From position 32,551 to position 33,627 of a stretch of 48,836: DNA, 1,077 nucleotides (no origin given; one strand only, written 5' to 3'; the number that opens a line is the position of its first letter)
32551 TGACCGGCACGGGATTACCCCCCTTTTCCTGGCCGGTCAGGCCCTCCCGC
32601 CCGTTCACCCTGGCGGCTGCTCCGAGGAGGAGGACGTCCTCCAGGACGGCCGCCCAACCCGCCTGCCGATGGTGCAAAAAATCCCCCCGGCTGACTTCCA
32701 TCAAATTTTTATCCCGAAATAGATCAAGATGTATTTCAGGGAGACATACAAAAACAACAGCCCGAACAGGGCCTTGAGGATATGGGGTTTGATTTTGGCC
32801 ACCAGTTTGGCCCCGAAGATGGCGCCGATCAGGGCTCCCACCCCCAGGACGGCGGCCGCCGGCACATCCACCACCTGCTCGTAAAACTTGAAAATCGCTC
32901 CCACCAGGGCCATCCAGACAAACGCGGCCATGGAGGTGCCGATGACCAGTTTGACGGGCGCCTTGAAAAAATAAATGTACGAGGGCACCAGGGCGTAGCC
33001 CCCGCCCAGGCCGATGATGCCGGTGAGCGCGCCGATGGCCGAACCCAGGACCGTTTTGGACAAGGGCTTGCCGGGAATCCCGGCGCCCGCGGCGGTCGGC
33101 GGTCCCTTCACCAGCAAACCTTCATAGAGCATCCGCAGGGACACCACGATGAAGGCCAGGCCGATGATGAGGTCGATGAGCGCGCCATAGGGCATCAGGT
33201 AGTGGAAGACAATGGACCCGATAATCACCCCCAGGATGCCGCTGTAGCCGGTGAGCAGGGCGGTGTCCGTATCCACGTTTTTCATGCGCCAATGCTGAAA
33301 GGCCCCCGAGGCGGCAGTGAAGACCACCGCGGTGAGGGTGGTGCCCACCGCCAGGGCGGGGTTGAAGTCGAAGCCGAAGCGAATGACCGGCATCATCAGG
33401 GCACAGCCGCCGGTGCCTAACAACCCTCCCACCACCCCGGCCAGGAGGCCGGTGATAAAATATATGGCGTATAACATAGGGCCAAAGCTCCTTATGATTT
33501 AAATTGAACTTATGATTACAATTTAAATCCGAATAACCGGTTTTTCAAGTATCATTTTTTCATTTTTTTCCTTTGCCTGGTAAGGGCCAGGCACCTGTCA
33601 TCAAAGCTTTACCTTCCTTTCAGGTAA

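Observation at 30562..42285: A shared CCG-WWTAW-CCGGTT box in the -35/-10 spacer of six promoters suggests one ArsR-type regulon over an uncharacterised envelope/metalloid-stress island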

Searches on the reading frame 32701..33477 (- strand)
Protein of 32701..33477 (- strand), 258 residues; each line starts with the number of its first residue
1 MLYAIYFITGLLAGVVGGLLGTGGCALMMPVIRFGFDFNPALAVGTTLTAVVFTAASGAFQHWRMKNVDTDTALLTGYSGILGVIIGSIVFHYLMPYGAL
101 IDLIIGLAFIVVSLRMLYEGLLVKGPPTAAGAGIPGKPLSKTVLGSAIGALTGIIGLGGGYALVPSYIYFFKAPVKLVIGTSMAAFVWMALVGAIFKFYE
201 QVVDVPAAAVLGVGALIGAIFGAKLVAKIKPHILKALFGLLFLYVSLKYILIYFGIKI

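Call 7: search_protein_families(library=pfam, proteins=[window:32701-33477:-], max_evalue=0.01)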
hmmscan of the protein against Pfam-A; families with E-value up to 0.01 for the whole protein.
window:32701-33477:- (258 aa): 1 family
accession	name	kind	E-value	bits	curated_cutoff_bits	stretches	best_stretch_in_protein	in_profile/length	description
PF01925.25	TauE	-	1.1e-44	153.3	32.6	1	6-248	1-236/237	Sulfite exporter TauE/SafE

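Call 35: find_homologous_proteins(query=window:32701-33477:-, max_evalue=1e-30)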
Query window:32701-33477:- (258 aa): 810 proteins with E <= 1e-30 among 8000 candidates; the best 120 are listed.
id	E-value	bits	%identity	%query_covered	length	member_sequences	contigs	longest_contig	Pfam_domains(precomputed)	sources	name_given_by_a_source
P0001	5.5e-143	493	92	100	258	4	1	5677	PF01925.26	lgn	-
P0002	9.5e-138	476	88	100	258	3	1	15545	PF01925.26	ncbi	-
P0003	4.6e-137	474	88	100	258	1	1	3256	PF01925.26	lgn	-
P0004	2.9e-136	471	89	100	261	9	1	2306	PF01925.26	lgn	-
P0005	3.1e-136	471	88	100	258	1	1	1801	PF01925.26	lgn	-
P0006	7.7e-136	470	89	100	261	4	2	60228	PF01925.26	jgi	jgi:uncharacterized membrane protein YfcA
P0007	6.9e-134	464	87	100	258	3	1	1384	PF01925.26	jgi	jgi:uncharacterized protein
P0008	1.5e-133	462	87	100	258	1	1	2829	PF01925.26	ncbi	ncbi:MAG: sulfite exporter TauE/SafE family protein [Desulfobaccales bacterium]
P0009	2.0e-133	462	88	100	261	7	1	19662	PF01925.26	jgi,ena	-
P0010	7.1e-132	457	86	100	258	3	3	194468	PF01925.26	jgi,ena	-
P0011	1.6e-131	456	85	100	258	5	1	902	PF01925.26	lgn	-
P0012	5.2e-131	454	84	100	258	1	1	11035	PF01925.26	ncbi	-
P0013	8.6e-131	453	84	100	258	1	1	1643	PF01925.26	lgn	-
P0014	1.4e-129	449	84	100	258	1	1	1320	PF01925.26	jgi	jgi:uncharacterized protein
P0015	6.6e-129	447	83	100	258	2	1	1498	PF01925.26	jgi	-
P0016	3.5e-128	445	84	100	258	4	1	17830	PF01925.26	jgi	-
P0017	3.8e-128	445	83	100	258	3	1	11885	PF01925.26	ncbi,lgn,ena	-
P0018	2.3e-127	442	83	100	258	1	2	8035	PF01925.26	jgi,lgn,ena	-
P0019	5.1e-127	441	83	100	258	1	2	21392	PF01925.26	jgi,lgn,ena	-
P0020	2.1e-125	436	82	100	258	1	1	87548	PF01925.26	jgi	jgi:hypothetical protein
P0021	3.6e-125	435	81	100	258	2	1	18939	PF01925.26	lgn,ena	-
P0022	1.5e-124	433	81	100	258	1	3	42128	PF01925.26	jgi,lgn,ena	jgi:hypothetical protein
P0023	2.0e-124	433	81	100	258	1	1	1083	PF01925.26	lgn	-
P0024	1.3e-122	427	79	100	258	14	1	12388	PF01925.26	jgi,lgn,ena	-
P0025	5.0e-122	425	79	100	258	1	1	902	PF01925.26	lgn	-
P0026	1.1e-121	424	80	100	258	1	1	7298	PF01925.26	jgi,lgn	jgi:hypothetical protein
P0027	2.5e-121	422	79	100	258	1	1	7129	PF01925.26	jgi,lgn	jgi:hypothetical protein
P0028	4.0e-121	422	80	100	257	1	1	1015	PF01925.26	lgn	-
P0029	5.5e-121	421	79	100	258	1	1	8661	PF01925.26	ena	-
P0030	7.1e-121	421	81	100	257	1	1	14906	PF01925.26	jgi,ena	-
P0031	8.9e-121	421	81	100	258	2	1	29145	PF01925.26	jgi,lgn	jgi:hypothetical protein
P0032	8.9e-121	421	80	100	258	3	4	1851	PF01925.26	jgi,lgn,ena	-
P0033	1.0e-120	420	81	100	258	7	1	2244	PF01925.26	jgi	jgi:uncharacterized membrane protein YfcA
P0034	1.1e-120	420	80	99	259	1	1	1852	PF01925.26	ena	-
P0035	1.4e-120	420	79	100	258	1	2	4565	PF01925.26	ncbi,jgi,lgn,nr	ncbi:MAG: sulfite exporter TauE/SafE family protein [Desulfobacteraceae bacterium]|nr:MAG: sulfite e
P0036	1.6e-120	420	80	100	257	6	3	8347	PF01925.26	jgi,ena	-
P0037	1.6e-120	420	78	100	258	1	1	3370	PF01925.26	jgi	jgi:uncharacterized membrane protein YfcA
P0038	2.7e-120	419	80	100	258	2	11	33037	PF01925.26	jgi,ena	-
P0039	2.7e-120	419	81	100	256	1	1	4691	PF01925.26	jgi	-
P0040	4.1e-120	418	80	100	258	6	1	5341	PF01925.26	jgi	jgi:hypothetical protein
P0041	4.5e-120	418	80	100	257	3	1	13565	PF01925.26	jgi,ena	-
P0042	5.5e-120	418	78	100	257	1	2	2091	PF01925.26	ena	-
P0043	6.1e-120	418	78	100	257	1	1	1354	PF01925.26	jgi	-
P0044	6.8e-120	418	80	100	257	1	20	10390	PF01925.26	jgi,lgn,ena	-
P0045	7.2e-120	418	80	100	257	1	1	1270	PF01925.26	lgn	-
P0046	1.3e-119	417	79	100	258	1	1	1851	PF01925.26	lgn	-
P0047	1.8e-119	416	80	100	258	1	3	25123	PF01925.26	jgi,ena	-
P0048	3.0e-119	416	78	100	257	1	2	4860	PF01925.26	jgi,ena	-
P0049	3.3e-119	415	78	100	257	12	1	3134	PF01925.26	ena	-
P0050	3.6e-119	415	79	100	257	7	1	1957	PF01925.26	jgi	jgi:hypothetical protein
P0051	5.1e-119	415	79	100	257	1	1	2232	PF01925.26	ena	-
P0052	8.7e-119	414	79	100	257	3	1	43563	PF01925.26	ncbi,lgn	-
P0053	1.4e-118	413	79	100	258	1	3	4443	PF01925.26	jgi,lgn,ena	-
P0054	1.5e-118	413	77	100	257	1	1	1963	PF01925.26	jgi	-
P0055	1.7e-118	413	79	100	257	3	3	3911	PF01925.26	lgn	-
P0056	1.8e-118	413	76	100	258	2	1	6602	PF01925.26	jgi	-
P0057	1.9e-118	413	80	100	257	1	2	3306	PF01925.26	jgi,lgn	jgi:hypothetical protein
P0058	2.6e-118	412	78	100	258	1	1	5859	PF01925.26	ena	-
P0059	3.1e-118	412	78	100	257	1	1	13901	PF01925.26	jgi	-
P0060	3.1e-118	412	79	100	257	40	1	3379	PF01925.26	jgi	jgi:uncharacterized membrane protein YfcA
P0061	3.6e-118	412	79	100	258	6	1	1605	PF01925.26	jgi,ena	-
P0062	4.3e-118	412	78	100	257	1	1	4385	PF01925.26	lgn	-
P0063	4.3e-118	412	78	100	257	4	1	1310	PF01925.26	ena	-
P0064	4.5e-118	412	79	100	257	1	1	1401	PF01925.26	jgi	jgi:hypothetical protein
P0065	6.3e-118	411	79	100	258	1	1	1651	PF01925.26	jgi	jgi:hypothetical protein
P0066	9.1e-118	411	79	100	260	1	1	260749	PF01925.26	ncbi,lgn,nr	ncbi:MAG: hypothetical protein KatS3mg095_0458 [Candidatus Parcubacteria bacterium]|nr:MAG: hypothet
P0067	1.1e-117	410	79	100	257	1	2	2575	PF01925.26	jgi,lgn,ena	-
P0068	1.2e-117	410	80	98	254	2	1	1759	PF01925.26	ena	-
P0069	1.4e-117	410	78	100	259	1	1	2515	PF01925.26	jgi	-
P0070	1.8e-117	410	78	100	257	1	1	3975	PF01925.26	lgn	-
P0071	2.2e-117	409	79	99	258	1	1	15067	PF01925.26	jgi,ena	-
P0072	2.4e-117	409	76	100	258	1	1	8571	PF01925.26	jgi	jgi:uncharacterized membrane protein YfcA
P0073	6.1e-117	408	79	100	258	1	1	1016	PF01925.26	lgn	-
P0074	6.2e-117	408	77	100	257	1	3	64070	PF01925.26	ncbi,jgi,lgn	-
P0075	7.5e-117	408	78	100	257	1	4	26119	PF01925.26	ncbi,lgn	-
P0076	1.3e-116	407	78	100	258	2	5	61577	PF01925.26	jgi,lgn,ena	jgi:uncharacterized membrane protein YfcA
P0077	1.7e-116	407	79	100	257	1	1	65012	PF01925.26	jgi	-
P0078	1.9e-116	406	78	100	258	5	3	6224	PF01925.26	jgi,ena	-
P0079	1.9e-116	406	77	100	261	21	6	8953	PF01925.26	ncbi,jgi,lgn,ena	ncbi:MAG TPA: sulfite exporter TauE/SafE family protein [Thermodesulfobacteriota bacterium]|jgi:unch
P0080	2.9e-116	406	77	100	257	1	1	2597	PF01925.26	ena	-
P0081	3.7e-116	405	77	100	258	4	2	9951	PF01925.26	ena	-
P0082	4.2e-116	405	77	100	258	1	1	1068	PF01925.26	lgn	-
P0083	6.8e-116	405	78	100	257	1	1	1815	PF01925.26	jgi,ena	-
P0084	1.2e-115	404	77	100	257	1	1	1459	PF01925.26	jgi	jgi:hypothetical protein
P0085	1.2e-115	404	77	100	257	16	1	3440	PF01925.26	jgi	jgi:uncharacterized membrane protein YfcA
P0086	1.8e-115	403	78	100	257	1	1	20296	PF01925.26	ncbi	ncbi:MAG: sulfite exporter TauE/SafE family protein [bacterium]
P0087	2.3e-115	403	76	100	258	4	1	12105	PF01925.26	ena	-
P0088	2.8e-115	403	77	100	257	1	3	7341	PF01925.26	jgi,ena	-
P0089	3.5e-115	402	76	100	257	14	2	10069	PF01925.26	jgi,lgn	-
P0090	4.3e-115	402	74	100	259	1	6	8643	PF01925.26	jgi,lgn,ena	-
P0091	8.6e-115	401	77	100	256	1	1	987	PF01925.26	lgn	-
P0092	8.9e-115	401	77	100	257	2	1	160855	PF01925.26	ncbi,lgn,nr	ncbi:MAG: sulfite exporter TauE/SafE family protein [Deltaproteobacteria bacterium]|nr:sulfite expor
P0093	9.0e-115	401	76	100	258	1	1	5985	PF01925.26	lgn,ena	-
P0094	9.3e-115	401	78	100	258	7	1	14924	PF01925.26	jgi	-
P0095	1.0e-114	401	76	100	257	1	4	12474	PF01925.26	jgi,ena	-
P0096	1.4e-114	400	76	100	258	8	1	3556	PF01925.26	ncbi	-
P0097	1.5e-114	400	77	100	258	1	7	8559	PF01925.26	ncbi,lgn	-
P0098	1.6e-114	400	75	100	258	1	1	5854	PF01925.26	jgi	-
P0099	2.0e-114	400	75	100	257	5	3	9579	PF01925.26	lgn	-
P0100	2.1e-114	400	76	100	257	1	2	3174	PF01925.26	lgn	-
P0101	2.6e-114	399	75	100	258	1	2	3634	PF01925.26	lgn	-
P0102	3.1e-114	399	75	98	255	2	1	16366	PF01925.26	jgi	-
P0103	7.8e-114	398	76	100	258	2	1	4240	PF01925.26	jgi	-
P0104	8.0e-114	398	77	100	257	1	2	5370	PF01925.26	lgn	-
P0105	8.5e-114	398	76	100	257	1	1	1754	PF01925.26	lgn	-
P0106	8.9e-114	398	76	100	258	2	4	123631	PF01925.26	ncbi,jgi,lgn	jgi:uncharacterized membrane protein YfcA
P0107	9.5e-114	398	77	100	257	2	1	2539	PF01925.26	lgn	-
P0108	1.1e-113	397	75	98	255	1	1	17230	PF01925.26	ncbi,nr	ncbi:MAG: sulfite exporter TauE/SafE family protein [Desulfobacteraceae bacterium]|nr:MAG: sulfite e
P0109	1.2e-113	397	75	98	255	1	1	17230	PF01925.26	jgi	-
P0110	1.2e-113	397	75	100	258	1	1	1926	PF01925.26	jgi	-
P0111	1.2e-113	397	77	100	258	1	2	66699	PF01925.26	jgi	jgi:uncharacterized membrane protein YfcA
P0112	1.3e-113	397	76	100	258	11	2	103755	PF01925.26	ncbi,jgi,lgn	jgi:uncharacterized membrane protein YfcA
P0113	1.7e-113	397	75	100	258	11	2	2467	PF01925.26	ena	-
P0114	2.3e-113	396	76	100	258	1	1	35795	PF01925.26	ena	-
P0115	3.0e-113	396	74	100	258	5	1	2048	PF01925.26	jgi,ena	-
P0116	4.4e-113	395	76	100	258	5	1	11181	PF01925.26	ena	-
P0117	5.2e-113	395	73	100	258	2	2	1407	PF01925.26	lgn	-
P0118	5.5e-113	395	75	100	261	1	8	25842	PF01925.26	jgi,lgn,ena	-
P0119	5.7e-113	395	75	100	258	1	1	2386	PF01925.26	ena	-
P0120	6.4e-113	395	74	100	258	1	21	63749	PF01925.26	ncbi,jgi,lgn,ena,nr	ncbi:MAG TPA: sulfite exporter TauE/SafE family protein [Syntrophales bacterium]|jgi:hypothetical pr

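Call 36: find_encoding_contigs(protein=P0006, flank=6000, max_places=2)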
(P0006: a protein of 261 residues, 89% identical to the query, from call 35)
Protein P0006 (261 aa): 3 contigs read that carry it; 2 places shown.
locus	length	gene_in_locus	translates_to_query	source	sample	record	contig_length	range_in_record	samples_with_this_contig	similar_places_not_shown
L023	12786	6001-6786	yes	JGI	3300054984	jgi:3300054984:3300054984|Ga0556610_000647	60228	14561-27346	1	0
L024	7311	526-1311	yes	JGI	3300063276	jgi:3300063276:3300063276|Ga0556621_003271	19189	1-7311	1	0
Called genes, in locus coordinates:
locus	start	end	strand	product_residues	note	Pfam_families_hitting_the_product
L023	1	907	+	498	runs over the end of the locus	PF02321:OEP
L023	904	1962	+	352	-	PF25919:BSH_CusB (faint), PF00364:Biotin_lipoyl (faint), PF25917:BSH_RND (weak), PF25984:BSH_YknX (faint), PF25954:Beta-barrel_RND_2, PF25967:RND-MFP_C, PF25975:CzcB_C (weak), PF25989:YknX_C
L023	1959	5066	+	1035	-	PF00873:ACR_tran, PF03176:MMPL (weak)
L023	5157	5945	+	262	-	PF01790:LGT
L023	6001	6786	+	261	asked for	PF01925:TauE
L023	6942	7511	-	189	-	PF12641:Flavodoxin_3 (faint), PF12724:Flavodoxin_5, PF00258:Flavodoxin_1 (weak)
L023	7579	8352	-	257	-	PF01522:Polysacc_deac_1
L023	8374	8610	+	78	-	-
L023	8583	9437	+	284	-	PF00582:Usp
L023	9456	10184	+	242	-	PF09990:DUF2231, PF13442:Cytochrome_CBB3, PF00034:Cytochrom_C (weak)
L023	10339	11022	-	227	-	PF03458:Gly_transporter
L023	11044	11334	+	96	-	-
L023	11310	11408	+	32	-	-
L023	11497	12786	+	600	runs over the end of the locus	PF03814:KdpA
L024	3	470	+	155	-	?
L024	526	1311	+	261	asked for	PF01925:TauE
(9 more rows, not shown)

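Call 37: find_encoding_contigs(protein=P0010, flank=6000, max_places=2)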
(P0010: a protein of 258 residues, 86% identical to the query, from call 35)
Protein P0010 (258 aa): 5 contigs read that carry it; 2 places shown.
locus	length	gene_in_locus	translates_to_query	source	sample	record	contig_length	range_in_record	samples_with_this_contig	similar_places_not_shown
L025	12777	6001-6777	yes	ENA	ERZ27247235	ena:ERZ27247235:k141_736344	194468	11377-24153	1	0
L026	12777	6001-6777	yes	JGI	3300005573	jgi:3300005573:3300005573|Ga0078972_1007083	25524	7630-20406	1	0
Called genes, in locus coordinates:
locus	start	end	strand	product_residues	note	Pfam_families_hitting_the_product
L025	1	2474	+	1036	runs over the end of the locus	PF00873:ACR_tran, PF03176:MMPL (weak)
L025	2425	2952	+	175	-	PF26390:MamS_MamX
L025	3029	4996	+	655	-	PF01433:Peptidase_M1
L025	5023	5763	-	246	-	-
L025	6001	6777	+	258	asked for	PF01925:TauE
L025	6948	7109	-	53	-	-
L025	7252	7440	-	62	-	-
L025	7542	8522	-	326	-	PF01656:CbiA (weak), PF02374:ArsA_ATPase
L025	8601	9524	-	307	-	PF01656:CbiA, PF02374:ArsA_ATPase, PF10609:ParA (faint), PF13614:AAA_31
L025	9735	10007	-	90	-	PF25952:DUF7990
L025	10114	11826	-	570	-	PF02554:CstA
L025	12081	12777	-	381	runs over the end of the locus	PF01270:Glyco_hydro_8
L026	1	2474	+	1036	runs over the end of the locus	PF00873:ACR_tran, PF03176:MMPL (weak)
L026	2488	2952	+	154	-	PF26390:MamS_MamX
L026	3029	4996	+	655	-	PF01433:Peptidase_M1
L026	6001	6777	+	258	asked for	PF01925:TauE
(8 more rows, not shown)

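Call 38: find_encoding_contigs(protein=P0020, flank=6000, max_places=2)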
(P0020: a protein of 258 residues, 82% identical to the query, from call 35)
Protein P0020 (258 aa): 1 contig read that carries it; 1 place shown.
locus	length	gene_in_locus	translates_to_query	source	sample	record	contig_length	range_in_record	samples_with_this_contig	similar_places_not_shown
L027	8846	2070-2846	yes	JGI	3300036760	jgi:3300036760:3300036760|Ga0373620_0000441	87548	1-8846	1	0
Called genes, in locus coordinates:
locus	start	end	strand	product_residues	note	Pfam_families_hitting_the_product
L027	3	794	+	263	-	?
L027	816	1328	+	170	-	PF00581:Rhodanese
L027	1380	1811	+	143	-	PF07291:MauE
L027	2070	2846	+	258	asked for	PF01925:TauE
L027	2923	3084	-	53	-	-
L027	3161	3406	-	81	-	-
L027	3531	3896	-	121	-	PF08859:DGC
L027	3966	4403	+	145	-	PF09339:HTH_IclR (weak), PF25213:HVO_A0261_N, PF12840:HTH_20, PF01022:HTH_5, PF01047:MarR (weak), PF12802:MarR_2 (weak), PF13412:HTH_24 (weak)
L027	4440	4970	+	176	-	-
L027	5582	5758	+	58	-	-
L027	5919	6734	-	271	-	-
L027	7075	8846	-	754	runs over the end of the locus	PF17764:PriA_3primeBD, PF00270:DEAD, PF04851:ResIII, PF00271:Helicase_C (faint), PF18319:Zn_ribbon_PriA, PF18074:PriA_C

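Call 66: search_protein_families(library=pfam, proteins=[L025:2425-2952:+], max_evalue=0.01)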
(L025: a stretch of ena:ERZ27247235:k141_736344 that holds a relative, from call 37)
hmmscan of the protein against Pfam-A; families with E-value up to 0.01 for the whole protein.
L025:2425-2952:+ (175 aa): 0 families

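Call 68: find_encoding_contigs(protein=P0092, flank=5000, max_places=1)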
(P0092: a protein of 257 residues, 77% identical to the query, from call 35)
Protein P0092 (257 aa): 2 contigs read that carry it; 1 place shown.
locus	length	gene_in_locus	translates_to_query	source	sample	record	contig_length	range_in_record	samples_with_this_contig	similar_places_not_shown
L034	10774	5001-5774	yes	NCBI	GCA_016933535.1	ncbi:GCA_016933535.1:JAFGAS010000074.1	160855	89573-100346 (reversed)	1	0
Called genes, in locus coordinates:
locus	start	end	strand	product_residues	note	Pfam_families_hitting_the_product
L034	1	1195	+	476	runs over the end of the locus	PF11794:HpaB_N, PF03241:HpaB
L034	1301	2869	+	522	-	PF00512:HisKA (faint), PF02518:HATPase_c, PF00072:Response_reg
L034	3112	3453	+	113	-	PF01022:HTH_5, PF12840:HTH_20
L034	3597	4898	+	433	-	PF03773:ArsP_1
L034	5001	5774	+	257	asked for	PF01925:TauE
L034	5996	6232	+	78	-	PF13192:Thioredoxin_3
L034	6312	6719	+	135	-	PF08859:DGC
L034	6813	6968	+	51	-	-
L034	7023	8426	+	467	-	PF14522:Cytochrome_C7 (faint), PF22113:Mtrc-MtrF_II-IV_dom (faint), PF13435:Cytochrome_C554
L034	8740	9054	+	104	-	PF00085:Thioredoxin, PF13098:Thioredoxin_2, PF13905:Thioredoxin_8 (faint)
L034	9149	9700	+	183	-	-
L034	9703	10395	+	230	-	PF13386:DsbD_2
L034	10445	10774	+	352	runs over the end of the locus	PF01758:SBF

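Call 69: find_encoding_contigs(protein=P0120, flank=5000, max_places=2)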
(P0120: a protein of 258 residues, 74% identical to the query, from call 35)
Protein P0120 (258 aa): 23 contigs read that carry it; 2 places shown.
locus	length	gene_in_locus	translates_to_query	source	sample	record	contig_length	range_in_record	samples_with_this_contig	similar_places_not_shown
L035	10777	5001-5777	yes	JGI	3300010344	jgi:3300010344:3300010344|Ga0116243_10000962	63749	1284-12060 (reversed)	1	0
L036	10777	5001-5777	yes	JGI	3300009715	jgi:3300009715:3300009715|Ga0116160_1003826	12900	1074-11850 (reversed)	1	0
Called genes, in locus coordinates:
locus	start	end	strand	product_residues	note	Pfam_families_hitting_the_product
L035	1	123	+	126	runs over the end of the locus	PF01850:PIN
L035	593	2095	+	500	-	PF05762:VWA_CoxE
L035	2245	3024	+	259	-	PF03807:F420_oxidored, PF14748:P5CR_dimer (weak)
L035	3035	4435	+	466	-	PF00989:PAS, PF08448:PAS_4, PF13426:PAS_9, PF00158:Sigma54_activat, PF14532:Sigma54_activ_2, PF00004:AAA (weak), PF25601:AAA_lid_14, PF02954:HTH_8, +1 more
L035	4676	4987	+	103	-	-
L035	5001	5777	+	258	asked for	PF01925:TauE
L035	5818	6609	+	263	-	PF02596:DUF169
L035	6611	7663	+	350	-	PF13593:SBF_like, PF01758:SBF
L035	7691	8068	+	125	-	PF02627:CMD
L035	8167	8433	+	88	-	-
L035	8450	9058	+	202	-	PF13462:Thioredoxin_4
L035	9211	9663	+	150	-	-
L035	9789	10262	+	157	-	PF00581:Rhodanese (weak)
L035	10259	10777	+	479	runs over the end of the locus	PF00675:Peptidase_M16, PF05193:Peptidase_M16_C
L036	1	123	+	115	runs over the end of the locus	PF01850:PIN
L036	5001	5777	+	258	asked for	PF01925:TauE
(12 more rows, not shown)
